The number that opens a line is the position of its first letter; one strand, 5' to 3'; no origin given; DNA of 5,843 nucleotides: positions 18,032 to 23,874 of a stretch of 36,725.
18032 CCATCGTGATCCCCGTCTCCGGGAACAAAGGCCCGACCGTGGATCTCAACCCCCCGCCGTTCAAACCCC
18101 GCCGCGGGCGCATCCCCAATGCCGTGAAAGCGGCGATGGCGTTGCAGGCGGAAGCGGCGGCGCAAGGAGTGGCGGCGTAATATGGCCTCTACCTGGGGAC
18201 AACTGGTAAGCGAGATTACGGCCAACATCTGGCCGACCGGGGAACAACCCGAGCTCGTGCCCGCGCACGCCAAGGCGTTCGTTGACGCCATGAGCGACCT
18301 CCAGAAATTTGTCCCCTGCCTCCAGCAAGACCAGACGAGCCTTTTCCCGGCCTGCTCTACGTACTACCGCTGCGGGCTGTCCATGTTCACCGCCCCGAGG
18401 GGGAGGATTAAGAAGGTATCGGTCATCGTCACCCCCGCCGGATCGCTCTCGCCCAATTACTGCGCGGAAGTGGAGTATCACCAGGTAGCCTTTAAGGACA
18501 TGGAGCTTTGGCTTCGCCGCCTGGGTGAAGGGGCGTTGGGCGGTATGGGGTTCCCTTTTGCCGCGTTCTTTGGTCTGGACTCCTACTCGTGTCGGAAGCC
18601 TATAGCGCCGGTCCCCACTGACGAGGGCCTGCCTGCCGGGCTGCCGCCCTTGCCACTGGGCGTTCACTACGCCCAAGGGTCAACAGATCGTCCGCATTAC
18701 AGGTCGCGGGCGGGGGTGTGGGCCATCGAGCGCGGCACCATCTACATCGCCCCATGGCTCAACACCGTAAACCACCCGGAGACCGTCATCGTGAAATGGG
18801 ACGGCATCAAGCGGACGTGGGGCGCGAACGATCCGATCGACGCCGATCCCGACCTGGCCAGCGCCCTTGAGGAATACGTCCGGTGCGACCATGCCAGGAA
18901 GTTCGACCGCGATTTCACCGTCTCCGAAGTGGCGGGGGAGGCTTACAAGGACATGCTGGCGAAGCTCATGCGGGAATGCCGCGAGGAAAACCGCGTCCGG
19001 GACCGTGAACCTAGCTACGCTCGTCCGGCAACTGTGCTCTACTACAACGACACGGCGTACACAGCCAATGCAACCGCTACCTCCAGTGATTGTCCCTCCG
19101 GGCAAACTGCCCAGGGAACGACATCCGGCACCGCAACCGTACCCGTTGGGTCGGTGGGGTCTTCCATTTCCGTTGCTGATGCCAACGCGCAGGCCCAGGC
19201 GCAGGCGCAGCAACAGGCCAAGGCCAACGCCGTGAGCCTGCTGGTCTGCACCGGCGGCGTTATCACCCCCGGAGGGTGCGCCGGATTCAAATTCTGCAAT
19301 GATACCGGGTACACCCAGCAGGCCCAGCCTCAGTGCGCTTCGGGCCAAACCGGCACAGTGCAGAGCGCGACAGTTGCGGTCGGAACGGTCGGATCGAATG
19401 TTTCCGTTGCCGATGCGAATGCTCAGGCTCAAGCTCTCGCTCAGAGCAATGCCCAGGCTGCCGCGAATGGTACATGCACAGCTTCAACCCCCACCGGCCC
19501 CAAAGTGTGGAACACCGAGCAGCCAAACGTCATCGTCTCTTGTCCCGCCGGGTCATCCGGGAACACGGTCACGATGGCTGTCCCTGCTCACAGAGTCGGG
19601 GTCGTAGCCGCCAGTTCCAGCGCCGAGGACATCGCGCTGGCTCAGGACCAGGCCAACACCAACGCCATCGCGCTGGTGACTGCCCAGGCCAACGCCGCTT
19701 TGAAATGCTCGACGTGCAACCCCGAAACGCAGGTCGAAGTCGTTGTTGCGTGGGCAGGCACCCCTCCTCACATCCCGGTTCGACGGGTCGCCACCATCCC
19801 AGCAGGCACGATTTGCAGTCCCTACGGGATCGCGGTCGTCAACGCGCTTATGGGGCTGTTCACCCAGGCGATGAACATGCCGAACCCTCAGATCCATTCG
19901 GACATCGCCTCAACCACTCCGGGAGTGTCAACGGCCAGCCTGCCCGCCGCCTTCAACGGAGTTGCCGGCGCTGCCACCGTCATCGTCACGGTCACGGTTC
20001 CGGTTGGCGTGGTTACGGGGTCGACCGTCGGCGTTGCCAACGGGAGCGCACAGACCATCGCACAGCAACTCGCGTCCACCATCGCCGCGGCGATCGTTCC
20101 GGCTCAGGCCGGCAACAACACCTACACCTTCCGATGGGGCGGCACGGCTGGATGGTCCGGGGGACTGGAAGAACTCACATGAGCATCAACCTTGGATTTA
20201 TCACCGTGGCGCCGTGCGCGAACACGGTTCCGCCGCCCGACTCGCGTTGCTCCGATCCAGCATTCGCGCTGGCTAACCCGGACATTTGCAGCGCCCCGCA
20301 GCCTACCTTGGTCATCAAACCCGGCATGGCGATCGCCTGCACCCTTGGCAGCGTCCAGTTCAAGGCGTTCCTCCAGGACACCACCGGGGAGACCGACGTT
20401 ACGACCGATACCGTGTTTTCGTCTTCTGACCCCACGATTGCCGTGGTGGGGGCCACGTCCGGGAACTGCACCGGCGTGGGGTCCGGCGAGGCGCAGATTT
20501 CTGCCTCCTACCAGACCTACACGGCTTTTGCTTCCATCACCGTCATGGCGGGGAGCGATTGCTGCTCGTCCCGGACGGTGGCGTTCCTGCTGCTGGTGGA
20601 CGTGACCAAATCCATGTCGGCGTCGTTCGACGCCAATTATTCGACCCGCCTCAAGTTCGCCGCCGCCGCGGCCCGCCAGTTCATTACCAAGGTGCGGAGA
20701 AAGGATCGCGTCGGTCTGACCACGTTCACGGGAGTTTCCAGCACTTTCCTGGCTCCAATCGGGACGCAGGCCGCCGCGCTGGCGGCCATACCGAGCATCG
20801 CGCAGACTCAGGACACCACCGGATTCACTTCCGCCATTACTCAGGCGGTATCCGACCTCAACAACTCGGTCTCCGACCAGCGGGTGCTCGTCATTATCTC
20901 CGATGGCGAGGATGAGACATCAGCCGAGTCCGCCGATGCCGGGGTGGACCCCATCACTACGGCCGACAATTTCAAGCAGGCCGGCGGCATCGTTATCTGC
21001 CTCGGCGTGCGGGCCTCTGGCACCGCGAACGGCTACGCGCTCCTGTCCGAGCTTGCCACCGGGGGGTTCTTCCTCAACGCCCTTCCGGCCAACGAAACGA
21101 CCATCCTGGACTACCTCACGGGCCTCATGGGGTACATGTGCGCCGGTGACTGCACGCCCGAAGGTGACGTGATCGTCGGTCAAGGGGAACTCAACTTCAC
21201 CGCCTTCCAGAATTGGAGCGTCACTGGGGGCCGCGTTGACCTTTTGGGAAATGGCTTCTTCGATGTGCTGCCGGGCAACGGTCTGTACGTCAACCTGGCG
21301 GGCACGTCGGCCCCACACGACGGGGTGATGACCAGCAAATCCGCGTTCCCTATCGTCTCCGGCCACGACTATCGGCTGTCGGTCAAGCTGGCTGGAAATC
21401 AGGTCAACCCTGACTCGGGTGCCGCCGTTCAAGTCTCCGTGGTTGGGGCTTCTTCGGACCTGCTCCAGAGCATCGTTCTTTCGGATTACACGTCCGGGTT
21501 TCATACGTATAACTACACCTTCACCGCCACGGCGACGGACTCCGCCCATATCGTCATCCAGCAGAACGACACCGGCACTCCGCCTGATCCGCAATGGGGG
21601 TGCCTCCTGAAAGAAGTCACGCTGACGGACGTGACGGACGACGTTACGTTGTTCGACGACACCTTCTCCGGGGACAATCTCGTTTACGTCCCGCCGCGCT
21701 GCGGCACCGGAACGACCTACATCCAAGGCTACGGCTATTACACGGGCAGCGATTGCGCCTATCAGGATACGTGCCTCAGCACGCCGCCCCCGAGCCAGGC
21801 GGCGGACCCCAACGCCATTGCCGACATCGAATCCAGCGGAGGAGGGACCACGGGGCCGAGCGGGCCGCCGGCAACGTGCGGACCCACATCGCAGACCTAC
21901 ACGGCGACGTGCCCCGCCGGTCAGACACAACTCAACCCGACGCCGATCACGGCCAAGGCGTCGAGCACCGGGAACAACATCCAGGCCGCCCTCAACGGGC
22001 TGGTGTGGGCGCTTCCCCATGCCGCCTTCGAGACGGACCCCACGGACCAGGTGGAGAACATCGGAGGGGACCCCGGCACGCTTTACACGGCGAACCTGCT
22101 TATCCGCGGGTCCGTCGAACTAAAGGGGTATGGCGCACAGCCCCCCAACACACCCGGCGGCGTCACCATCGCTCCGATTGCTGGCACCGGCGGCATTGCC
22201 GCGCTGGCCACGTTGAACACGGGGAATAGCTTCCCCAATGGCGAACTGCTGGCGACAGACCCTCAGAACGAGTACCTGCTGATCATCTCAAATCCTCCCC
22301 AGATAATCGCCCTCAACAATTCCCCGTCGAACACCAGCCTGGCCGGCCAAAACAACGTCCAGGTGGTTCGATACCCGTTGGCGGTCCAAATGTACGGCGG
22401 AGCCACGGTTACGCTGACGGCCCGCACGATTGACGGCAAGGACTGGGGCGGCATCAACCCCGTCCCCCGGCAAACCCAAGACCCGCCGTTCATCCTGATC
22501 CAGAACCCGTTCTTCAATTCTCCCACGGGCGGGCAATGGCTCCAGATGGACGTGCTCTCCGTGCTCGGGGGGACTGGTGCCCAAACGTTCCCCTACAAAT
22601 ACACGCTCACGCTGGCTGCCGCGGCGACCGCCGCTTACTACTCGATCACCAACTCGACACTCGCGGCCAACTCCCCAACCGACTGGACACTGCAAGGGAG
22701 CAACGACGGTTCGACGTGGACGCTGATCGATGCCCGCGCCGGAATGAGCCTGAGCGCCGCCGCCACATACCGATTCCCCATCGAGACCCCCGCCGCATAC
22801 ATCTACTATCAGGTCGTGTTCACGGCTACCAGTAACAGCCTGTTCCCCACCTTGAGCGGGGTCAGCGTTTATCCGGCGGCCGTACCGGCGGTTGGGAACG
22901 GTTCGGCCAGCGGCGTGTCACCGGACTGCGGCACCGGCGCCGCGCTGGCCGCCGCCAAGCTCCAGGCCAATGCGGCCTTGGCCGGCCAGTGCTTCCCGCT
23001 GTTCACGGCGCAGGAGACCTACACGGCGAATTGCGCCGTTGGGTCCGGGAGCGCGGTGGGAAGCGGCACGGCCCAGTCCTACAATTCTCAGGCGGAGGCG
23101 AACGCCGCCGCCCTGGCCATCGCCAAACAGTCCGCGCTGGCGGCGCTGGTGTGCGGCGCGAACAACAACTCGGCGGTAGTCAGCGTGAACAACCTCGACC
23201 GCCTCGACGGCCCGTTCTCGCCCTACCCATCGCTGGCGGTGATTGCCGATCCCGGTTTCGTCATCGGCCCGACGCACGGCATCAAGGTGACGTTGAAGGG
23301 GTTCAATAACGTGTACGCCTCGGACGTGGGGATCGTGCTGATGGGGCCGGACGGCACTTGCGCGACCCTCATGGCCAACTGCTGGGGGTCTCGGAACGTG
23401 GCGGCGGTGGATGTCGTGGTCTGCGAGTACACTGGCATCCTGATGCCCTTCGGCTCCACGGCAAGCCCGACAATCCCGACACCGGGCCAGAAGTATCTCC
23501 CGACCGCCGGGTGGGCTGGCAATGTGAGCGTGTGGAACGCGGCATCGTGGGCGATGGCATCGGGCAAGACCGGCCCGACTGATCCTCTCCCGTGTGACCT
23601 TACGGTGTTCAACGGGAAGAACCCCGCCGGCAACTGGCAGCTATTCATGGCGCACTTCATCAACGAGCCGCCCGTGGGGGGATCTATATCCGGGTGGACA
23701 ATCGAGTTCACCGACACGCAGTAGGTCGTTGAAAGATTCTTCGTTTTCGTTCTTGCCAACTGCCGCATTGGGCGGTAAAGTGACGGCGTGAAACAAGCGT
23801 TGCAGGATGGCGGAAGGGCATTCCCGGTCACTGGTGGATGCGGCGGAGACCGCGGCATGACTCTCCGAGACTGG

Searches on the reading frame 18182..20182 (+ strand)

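Call 14: search_protein_families(library=phrogs, proteins=[window:18182-20182:+], max_evalue=0.01)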
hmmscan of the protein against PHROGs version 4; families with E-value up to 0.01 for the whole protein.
window:18182-20182:+ (666 aa): 0 families

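Call 15: search_protein_families(library=pfam, proteins=[window:18182-20182:+], max_evalue=0.01)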
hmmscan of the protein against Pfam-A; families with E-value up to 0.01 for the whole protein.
window:18182-20182:+ (666 aa): 1 family
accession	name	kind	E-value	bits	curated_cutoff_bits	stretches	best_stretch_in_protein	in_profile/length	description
PF19404.4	DUF5977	-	3.7e-18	66.3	25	2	378-433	7-65/65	Family of unknown function (DUF5977)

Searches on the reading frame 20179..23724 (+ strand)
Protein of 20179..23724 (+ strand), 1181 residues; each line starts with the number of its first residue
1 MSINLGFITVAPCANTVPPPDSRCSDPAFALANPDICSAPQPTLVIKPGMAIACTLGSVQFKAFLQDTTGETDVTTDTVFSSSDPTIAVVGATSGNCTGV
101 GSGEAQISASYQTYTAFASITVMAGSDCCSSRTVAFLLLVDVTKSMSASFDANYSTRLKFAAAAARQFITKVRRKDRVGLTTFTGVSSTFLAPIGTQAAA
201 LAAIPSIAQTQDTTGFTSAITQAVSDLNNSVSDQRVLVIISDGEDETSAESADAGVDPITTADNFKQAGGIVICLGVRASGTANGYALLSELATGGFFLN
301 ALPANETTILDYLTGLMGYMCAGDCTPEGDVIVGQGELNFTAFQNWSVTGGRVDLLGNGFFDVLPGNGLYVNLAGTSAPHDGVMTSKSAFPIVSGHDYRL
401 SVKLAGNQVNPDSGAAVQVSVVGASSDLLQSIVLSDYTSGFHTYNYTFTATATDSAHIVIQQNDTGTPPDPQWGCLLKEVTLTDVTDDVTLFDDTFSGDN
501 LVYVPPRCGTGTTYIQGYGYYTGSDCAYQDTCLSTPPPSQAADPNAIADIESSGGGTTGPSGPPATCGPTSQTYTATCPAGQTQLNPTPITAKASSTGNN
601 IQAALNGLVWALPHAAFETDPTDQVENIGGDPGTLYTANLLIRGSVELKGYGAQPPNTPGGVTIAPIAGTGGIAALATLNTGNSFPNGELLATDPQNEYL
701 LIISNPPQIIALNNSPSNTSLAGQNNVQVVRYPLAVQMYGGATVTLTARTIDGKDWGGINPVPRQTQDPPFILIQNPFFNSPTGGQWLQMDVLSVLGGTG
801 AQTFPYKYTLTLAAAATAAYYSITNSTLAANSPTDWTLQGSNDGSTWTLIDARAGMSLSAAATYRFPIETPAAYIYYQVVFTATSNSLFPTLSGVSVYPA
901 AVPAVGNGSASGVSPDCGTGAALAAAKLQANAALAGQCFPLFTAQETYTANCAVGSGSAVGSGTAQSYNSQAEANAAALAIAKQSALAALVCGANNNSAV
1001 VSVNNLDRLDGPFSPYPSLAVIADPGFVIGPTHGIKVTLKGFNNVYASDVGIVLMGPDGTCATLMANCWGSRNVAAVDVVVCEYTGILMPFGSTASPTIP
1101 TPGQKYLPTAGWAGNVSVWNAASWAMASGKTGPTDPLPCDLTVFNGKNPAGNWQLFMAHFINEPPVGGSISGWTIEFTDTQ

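Call 14: search_protein_families(library=phrogs, proteins=[window:20179-23724:+], max_evalue=0.01)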
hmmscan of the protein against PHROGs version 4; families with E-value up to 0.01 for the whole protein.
window:20179-23724:+ (1181 aa): 4 families
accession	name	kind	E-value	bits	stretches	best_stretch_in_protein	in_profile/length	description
phrog_16348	-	unknown function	3e-11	43.3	1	809-886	488-566/818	-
phrog_17517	-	tail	1.1e-09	38.8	1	818-884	73-142/227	tail protein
phrog_215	-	head and packaging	0.00014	22.1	1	78-124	257-305/491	structural protein with Ig domain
phrog_38477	-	unknown function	0.0003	20.1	1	825-884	182-243/674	-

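Call 15: search_protein_families(library=pfam, proteins=[window:20179-23724:+], max_evalue=0.01)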
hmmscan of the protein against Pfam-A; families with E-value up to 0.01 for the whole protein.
window:20179-23724:+ (1181 aa): 2 families
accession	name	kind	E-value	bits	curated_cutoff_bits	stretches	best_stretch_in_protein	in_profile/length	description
PF13519.12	VWA_2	-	1.3e-11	45.5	27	1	137-244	2-107/107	von Willebrand factor type A domain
PF01882.25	DUF58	-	4.4e-06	26.5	23.4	1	130-243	32-143/216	Protein of unknown function DUF58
